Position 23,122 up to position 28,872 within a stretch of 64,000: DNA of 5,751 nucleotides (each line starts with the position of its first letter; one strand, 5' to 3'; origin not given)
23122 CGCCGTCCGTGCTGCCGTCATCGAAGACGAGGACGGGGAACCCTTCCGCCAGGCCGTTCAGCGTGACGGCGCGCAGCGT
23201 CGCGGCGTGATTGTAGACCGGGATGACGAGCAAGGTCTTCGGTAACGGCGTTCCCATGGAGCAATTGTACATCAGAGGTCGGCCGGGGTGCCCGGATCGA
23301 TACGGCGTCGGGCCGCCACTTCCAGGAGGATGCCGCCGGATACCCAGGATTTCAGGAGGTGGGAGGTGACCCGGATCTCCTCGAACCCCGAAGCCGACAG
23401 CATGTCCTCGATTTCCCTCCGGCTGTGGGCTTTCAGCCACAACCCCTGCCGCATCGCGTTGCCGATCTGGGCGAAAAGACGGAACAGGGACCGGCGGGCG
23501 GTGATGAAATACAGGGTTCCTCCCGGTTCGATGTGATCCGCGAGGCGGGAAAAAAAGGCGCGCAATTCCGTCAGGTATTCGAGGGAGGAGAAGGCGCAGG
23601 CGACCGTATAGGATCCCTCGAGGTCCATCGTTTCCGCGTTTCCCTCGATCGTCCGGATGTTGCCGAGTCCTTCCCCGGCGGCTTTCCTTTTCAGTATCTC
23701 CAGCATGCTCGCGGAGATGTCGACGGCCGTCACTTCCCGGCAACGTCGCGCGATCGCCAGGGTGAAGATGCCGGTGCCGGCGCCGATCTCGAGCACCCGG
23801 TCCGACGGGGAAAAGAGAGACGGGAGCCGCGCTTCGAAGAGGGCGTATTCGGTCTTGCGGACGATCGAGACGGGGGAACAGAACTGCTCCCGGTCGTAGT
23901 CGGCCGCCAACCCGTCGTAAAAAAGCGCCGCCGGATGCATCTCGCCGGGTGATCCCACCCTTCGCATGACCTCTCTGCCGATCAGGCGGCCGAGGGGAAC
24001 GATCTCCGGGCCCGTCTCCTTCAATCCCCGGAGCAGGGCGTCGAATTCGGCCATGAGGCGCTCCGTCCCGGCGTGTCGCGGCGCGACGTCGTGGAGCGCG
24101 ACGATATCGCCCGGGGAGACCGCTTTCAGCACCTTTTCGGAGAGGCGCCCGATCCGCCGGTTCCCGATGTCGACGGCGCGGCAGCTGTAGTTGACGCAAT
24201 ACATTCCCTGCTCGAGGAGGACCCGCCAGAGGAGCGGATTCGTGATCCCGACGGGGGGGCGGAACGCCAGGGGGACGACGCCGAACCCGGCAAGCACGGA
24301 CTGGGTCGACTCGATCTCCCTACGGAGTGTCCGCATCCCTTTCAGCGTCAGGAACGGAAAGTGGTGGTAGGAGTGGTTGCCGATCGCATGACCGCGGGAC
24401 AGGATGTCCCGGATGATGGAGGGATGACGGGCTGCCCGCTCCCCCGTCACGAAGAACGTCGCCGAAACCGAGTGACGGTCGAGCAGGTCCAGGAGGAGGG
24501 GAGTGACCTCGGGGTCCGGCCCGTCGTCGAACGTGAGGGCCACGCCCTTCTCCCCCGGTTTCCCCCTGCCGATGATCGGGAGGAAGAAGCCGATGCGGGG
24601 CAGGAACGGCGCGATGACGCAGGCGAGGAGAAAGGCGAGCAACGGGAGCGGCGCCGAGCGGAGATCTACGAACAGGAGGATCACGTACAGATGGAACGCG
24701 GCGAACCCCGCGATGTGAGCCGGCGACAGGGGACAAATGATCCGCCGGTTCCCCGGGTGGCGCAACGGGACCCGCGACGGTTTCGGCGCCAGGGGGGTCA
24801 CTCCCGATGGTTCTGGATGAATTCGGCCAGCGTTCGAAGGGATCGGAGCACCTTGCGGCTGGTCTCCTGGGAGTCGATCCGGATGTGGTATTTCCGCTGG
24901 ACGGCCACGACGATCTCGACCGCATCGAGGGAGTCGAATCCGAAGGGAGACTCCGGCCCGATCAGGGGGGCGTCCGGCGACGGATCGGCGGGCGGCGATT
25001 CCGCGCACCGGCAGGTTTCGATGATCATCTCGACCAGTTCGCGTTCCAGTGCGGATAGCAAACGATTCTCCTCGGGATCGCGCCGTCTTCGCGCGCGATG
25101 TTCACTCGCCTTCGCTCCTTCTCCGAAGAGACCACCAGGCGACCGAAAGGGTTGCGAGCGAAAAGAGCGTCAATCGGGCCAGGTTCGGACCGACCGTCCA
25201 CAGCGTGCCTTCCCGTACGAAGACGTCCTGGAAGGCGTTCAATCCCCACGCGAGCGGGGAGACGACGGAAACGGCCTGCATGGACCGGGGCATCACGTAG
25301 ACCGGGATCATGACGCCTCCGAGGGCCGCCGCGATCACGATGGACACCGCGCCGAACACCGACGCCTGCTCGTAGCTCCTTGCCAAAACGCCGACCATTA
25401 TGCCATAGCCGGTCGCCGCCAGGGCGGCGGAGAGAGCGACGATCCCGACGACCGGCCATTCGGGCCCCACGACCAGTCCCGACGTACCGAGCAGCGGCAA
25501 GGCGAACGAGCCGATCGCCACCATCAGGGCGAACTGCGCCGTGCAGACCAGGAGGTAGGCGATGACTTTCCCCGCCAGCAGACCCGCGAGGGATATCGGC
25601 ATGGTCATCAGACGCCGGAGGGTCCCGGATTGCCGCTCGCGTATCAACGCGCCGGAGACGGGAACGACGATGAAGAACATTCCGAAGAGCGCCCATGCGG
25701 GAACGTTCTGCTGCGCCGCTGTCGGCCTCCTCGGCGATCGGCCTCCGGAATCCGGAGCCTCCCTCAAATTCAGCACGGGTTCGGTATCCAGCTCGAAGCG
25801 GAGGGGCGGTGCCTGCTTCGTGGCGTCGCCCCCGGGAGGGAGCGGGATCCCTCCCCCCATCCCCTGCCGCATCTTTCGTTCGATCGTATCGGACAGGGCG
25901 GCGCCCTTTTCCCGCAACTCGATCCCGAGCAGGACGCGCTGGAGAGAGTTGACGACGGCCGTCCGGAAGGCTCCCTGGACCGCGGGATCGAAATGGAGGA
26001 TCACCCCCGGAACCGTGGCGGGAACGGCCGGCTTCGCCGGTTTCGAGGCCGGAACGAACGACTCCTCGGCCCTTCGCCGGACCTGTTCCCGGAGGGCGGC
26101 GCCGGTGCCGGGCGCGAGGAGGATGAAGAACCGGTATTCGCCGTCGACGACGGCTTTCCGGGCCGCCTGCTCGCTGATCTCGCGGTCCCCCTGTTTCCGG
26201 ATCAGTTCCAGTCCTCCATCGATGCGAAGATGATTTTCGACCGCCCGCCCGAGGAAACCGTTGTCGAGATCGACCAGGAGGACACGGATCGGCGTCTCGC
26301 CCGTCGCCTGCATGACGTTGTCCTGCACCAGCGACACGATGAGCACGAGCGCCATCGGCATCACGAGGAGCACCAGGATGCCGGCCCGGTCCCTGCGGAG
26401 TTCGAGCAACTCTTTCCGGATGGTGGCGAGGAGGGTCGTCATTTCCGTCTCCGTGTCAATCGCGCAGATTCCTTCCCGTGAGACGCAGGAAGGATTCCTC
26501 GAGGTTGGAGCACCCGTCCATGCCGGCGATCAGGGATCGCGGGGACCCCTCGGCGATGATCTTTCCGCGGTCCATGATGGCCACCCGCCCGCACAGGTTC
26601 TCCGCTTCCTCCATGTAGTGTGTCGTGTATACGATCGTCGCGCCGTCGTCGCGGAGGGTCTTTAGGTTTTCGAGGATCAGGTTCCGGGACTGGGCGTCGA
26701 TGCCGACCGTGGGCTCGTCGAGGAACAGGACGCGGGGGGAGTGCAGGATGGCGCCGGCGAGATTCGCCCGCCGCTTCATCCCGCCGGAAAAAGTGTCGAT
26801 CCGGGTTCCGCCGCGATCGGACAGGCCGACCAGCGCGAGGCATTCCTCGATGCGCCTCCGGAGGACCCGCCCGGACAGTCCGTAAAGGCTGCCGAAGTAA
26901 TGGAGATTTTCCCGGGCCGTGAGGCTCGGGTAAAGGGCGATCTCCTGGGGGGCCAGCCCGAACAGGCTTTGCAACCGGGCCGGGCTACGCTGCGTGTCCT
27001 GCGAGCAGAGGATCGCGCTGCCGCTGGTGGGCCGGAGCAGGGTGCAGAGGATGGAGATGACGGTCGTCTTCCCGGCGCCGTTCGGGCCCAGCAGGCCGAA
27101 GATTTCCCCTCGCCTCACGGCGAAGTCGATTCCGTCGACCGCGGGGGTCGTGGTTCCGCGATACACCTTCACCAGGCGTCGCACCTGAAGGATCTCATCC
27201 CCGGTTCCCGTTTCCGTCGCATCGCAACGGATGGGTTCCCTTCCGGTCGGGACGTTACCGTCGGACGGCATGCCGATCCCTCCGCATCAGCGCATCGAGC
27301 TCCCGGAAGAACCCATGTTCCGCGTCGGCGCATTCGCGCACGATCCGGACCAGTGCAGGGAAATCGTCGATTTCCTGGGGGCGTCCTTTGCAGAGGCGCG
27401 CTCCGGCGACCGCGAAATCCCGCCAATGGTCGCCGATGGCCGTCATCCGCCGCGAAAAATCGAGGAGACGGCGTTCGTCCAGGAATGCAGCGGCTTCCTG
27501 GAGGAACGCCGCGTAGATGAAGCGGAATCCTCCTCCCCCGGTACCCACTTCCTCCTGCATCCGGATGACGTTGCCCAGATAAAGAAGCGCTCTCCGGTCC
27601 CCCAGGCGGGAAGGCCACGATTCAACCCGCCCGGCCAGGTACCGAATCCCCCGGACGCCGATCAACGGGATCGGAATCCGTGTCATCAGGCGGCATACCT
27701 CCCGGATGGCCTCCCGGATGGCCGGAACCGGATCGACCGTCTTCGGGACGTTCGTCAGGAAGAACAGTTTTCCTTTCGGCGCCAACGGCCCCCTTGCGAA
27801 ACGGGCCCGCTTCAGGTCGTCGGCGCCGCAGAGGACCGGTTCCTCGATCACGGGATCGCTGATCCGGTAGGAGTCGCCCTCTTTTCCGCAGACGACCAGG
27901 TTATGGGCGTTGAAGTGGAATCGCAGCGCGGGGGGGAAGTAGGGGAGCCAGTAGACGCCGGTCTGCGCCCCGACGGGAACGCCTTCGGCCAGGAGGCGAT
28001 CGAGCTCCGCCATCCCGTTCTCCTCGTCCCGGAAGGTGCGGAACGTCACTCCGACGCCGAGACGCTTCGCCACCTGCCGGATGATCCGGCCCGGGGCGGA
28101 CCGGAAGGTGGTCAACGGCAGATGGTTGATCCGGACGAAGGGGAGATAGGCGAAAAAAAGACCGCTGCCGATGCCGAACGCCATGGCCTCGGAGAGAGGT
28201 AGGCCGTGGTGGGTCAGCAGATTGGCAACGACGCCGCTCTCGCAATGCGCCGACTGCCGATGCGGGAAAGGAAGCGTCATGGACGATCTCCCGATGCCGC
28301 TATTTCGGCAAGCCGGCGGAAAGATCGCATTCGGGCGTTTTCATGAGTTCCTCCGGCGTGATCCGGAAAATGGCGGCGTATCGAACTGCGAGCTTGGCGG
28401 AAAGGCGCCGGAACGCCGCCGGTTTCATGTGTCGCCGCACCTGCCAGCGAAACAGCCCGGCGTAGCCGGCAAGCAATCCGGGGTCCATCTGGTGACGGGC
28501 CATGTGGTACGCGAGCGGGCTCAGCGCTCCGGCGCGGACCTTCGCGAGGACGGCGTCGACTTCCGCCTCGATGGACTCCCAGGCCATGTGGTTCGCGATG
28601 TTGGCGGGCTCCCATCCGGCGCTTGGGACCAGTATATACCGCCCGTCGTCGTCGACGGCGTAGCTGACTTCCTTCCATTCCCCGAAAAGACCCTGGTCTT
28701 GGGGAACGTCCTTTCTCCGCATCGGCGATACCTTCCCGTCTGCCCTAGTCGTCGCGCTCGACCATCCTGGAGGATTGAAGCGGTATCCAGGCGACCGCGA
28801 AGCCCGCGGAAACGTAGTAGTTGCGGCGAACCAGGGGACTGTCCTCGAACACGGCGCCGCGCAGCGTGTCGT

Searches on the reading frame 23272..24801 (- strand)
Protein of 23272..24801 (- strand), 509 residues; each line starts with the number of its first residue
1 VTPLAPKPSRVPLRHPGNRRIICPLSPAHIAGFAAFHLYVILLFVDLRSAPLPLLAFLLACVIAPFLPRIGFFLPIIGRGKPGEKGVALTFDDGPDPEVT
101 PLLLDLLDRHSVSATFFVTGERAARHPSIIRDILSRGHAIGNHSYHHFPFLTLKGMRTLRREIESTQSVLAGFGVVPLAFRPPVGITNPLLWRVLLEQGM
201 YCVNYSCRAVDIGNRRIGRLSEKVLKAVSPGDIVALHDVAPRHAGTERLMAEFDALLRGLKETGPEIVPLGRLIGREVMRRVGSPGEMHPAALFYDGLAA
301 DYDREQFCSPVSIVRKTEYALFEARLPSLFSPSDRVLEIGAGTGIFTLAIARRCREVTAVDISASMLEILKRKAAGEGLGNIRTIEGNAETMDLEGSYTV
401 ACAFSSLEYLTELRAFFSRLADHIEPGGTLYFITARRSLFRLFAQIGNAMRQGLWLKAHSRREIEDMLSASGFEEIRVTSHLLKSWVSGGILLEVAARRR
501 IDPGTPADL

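Call 31: search_protein_families(library=ncbifam, max_evalue=0.00001, proteins=[window:23272-24801:-])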
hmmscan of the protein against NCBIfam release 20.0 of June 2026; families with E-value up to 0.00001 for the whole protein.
window:23272-24801:- (509 aa): 28 families (the best 25 are shown)
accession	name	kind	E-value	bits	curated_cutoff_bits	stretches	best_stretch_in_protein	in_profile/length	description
TIGR02764.1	spore_ybaN_pdaB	equivalog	5.5e-33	114.3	237.4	1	84-274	5-191/191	polysaccharide deacetylase family sporulation protein PdaB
TIGR04243.1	nodulat_NodB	equivalog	3.2e-32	111.7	240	1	86-243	3-161/197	chitooligosaccharide deacetylase NodB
NF045821.1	PgAcgDacpgdA1_Bac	equivalog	6.5e-27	94.1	400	1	86-273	89-274/282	peptidoglycan-N-acetylglucosamine deacetylase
TIGR02873.1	spore_ylxY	hypoth_equivalog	1e-20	74.1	391.5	1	77-252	77-252/268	probable sporulation protein, polysaccharide deacetylase family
TIGR02884.1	spore_pdaA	equivalog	4.7e-20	72.3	298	1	82-244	34-200/224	delta-lactam-biosynthetic de-N-acetylase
NF045820.1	PgAcgDacpgdA_Strep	equivalog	2.8e-19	69.3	800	1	84-239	267-419/463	peptidoglycan-N-acetylglucosamine deacetylase PgdA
TIGR02072.1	BioC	equivalog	1.4e-18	67.5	184.95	1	333-482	35-180/244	malonyl-ACP O-methyltransferase BioC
NF043040.1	corrin_prot_MT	hypoth_equivalog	5.4e-16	58.7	180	1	325-433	33-148/216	corrinoid protein-associated methyltransferase CpaM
NF041820.1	daptide_MTase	equivalog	2.9e-15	56.4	175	1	333-436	37-146/243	daptide-type RiPP biosynthesis methyltransferase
TIGR01983.1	UbiG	equivalog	2.1e-12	46.8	102.95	1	333-446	50-165/228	bifunctional 2-polyprenyl-6-hydroxyphenol methylase/3-demethylubiquinol 3-O-methyltransferase UbiG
TIGR03006.1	pepcterm_polyde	equivalog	3.8e-12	45.9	276.2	1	102-181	38-117/272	XrtA system polysaccharide deacetylase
NF045822.1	PgAcgDacpgdA2_Bac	equivalog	1.4e-11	44.2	400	1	87-266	72-254/274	peptidoglycan-N-acetylglucosamine deacetylase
TIGR02021.1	BchM-ChlM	equivalog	1.7e-09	37.5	158.9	1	334-474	56-199/218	magnesium protoporphyrin IX methyltransferase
TIGR00755.1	ksgA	equivalog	1.1e-08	34.7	171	1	331-409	28-104/256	16S rRNA (adenine(1518)-N(6)/adenine(1519)-N(6))-dimethyltransferase RsmA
TIGR01934.1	MenG_MenH_UbiE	subfamily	1.2e-08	34.5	158.35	1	332-397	39-105/223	ubiquinone/menaquinone biosynthesis methyltransferase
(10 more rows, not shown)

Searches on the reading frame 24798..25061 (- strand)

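Call 32: search_protein_families(library=ncbifam, max_evalue=0.00001, proteins=[window:24798-25061:-])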
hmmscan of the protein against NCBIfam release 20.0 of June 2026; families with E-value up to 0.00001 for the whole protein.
window:24798-25061:- (87 aa): 2 families
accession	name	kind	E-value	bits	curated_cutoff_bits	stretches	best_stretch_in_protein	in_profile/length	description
NF006617.0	PRK09184.1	subfamily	1.6e-14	53.7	70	1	3-86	12-94/96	phosphopantetheine-binding protein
NF058660.1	cispen_ACP_AmcB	equivalog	8.7e-06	25.8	80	1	40-86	33-79/80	cispentacin biosynthesis acyl carrier protein AmcB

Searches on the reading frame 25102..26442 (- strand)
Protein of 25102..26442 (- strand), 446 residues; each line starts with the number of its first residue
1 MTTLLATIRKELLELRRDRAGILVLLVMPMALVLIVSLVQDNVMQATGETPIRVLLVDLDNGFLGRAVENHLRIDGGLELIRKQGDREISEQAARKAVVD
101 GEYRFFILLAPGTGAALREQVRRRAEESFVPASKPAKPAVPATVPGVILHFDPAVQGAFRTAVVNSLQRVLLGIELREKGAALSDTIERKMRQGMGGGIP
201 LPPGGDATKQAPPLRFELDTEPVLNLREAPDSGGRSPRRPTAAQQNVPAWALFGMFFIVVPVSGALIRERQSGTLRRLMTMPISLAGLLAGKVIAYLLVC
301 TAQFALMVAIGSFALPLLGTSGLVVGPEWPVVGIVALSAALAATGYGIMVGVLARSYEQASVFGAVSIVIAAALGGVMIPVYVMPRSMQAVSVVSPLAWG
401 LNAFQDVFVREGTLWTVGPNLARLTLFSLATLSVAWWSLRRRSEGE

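Call 32: search_protein_families(library=ncbifam, max_evalue=0.00001, proteins=[window:25102-26442:-])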
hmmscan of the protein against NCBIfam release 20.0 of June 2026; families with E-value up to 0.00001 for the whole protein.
window:25102-26442:- (446 aa): 6 families
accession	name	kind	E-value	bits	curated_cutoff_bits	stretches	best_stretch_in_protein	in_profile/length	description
NF038293.1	permease_SagH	equivalog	8e-15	54.5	450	1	265-403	199-332/370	SagH family ABC transporter permease subunit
TIGR00025.1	Mtu_efflux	paralog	1.5e-11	44.3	146.9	1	247-425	43-220/238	ABC transporter efflux protein, DrrB family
NF033858.1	ABC2_perm_RbbA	equivalog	2.7e-10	38.9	1050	1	262-442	732-907/909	ribosome-associated ATPase/putative transporter RbbA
TIGR01247.1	drrB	subfamily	2.8e-09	37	223.05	1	265-435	69-232/236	daunorubicin resistance ABC transporter membrane protein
TIGR01291.1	nodJ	subfamily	3.7e-06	26.7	206.65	1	267-442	83-250/253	ABC-2 type transporter, NodJ family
NF011648.0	PRK15066.1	subfamily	8.1e-06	25.6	225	0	274-441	92-251/257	ABC transporter permease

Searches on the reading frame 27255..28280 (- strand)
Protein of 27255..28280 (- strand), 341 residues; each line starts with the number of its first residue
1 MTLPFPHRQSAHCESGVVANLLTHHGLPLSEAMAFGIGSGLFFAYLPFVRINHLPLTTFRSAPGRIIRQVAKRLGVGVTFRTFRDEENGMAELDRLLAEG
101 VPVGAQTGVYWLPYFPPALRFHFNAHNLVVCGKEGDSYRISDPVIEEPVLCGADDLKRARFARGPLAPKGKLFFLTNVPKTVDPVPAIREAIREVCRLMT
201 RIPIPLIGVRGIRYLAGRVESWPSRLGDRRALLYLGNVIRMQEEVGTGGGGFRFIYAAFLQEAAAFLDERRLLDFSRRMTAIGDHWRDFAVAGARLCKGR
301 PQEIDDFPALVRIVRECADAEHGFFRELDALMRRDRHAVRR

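Call 26: search_protein_families(library=ncbifam, max_evalue=0.001, proteins=[window:27255-28280:-])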
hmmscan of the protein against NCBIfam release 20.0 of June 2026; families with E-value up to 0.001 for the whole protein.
window:27255-28280:- (341 aa): 1 family
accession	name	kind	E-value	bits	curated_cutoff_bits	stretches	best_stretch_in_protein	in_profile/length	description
NF053550.1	DarH_acyl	equivalog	3.3e-141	470.2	300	1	5-328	2-324/325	BtrH-related acyltransferase DarH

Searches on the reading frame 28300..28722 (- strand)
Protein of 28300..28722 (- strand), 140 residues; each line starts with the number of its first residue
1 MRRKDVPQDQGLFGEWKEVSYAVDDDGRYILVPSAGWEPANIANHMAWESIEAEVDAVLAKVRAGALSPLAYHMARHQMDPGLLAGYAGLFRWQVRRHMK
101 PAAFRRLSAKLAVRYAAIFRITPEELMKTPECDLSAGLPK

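Call 26: search_protein_families(library=ncbifam, max_evalue=0.001, proteins=[window:28300-28722:-])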
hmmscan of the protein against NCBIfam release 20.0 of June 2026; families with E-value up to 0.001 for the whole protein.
window:28300-28722:- (140 aa): 2 families
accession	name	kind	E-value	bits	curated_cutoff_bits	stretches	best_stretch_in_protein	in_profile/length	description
NF053536.1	DarG_fam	subfamily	1.7e-42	144.6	70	1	1-129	1-130/131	DarG family dialkylresorcinol biosynthesis protein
NF053545.1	flexirubin_DarG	equivalog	2.2e-40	137.8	170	1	1-126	1-128/129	flexirubin biosynthesis protein DarG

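Call 60: search_protein_families(library=pfam, max_evalue=0.1, proteins=[window:28300-28722:-])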
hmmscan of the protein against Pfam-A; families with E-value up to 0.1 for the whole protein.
window:28300-28722:- (140 aa): 1 family
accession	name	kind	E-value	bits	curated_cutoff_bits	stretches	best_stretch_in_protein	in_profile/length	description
PF02788.21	RuBisCO_large_N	-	0.088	13.5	20.7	0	28-78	17-69/120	Ribulose bisphosphate carboxylase large chain, N-terminal domain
